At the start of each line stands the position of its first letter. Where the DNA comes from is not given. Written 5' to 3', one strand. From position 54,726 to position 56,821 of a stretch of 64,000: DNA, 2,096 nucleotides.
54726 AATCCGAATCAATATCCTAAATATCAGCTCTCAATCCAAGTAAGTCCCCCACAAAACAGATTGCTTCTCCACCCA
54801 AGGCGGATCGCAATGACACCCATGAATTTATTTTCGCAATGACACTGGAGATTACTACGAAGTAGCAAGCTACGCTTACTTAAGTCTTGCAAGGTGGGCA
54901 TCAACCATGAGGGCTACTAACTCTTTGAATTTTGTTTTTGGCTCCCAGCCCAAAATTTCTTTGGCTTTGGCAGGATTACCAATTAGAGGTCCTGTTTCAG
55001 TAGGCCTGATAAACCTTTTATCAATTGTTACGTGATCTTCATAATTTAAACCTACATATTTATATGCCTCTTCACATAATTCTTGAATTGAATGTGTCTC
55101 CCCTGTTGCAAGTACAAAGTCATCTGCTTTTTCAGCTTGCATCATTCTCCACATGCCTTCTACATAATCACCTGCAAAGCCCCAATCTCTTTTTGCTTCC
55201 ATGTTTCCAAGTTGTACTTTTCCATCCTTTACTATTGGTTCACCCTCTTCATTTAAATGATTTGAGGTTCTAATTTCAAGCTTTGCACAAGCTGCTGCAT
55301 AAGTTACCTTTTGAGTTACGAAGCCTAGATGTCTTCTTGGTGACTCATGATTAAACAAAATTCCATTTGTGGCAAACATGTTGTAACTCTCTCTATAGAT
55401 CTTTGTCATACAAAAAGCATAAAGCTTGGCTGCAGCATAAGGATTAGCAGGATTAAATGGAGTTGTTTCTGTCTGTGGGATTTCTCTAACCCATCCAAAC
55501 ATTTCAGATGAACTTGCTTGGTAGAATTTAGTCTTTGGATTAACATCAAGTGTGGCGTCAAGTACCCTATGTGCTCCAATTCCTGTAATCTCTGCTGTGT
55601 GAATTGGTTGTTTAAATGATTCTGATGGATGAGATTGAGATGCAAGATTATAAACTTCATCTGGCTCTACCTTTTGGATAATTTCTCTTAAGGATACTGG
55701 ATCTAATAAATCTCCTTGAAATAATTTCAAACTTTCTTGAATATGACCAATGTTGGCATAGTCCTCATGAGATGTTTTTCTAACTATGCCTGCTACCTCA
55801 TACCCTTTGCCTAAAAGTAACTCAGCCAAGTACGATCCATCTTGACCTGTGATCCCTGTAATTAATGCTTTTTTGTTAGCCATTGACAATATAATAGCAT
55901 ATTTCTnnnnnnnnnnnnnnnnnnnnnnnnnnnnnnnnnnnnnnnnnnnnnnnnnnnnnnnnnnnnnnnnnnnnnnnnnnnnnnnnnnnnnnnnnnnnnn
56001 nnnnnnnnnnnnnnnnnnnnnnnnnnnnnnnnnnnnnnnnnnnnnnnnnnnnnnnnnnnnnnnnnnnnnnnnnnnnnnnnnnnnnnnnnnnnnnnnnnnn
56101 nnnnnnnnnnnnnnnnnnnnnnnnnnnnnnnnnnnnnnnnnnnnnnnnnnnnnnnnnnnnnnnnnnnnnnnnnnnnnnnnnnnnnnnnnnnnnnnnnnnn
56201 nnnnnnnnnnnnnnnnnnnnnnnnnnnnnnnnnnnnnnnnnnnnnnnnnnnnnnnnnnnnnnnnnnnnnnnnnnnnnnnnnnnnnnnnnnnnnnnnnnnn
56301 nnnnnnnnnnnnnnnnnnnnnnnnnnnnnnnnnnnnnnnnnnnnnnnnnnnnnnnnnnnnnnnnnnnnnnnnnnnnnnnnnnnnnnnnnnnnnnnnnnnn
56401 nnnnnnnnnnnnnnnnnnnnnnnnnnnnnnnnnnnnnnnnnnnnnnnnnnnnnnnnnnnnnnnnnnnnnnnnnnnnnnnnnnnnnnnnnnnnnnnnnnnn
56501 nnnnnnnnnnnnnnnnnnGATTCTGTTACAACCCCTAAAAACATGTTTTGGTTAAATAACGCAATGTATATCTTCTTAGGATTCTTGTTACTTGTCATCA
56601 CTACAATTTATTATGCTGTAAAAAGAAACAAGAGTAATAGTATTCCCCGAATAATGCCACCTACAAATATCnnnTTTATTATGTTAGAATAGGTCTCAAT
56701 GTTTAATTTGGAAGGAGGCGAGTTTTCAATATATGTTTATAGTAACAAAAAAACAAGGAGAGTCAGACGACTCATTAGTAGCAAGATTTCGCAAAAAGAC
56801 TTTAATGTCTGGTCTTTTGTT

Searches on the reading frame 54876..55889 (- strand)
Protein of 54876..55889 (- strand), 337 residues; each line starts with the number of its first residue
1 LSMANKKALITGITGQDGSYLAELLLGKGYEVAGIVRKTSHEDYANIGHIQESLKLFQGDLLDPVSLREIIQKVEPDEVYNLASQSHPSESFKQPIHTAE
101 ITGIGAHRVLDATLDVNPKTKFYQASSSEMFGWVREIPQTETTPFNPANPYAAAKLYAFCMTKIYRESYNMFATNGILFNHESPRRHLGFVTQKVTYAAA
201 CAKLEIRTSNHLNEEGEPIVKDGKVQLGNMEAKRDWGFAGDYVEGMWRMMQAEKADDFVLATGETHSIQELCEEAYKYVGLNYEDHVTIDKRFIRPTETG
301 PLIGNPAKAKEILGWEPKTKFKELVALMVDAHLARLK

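Call 67: search_protein_families(library=pfam, proteins=[window:54876-55889:-], max_evalue=0.001)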
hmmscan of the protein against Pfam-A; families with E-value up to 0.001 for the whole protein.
window:54876-55889:- (337 aa): 5 families
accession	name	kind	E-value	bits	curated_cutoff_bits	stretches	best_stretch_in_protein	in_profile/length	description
PF16363.11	GDP_Man_Dehyd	-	1.6e-114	383.2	27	1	9-328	1-332/332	GDP-mannose 4,6 dehydratase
PF01370.27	Epimerase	-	9.6e-62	208.9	20.9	1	8-258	1-237/240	NAD dependent epimerase/dehydratase family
PF04321.23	RmlD_sub_bind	-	7e-08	32.3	27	1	7-157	2-131/287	RmlD substrate binding domain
PF05368.20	NmrA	-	2.4e-05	24.5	27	1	5-75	2-71/298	NmrA-like family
PF13460.12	NAD_binding_10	-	0.00011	22.6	27.2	1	12-104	1-90/184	NAD(P)H-binding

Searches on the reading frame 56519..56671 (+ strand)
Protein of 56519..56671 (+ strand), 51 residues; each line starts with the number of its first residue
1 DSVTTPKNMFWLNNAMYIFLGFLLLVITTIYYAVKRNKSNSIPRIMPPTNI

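Call 63: search_protein_families(library=ncbifam, proteins=[window:56519-56671:+], max_evalue=10)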
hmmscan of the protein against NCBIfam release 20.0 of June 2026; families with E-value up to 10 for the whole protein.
seq(51 aa): 2 families
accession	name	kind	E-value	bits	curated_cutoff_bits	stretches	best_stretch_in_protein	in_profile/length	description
TIGR01167.1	LPXTG_anchor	domain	0.015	15.9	15.9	1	13-38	9-33/34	LPXTG cell wall anchor domain-containing protein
NF053819.1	EF0750_LPXTG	subfamily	0.12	12.9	47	1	13-38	80-105/105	EF2685/EF0750 family sortase-dependent surface protein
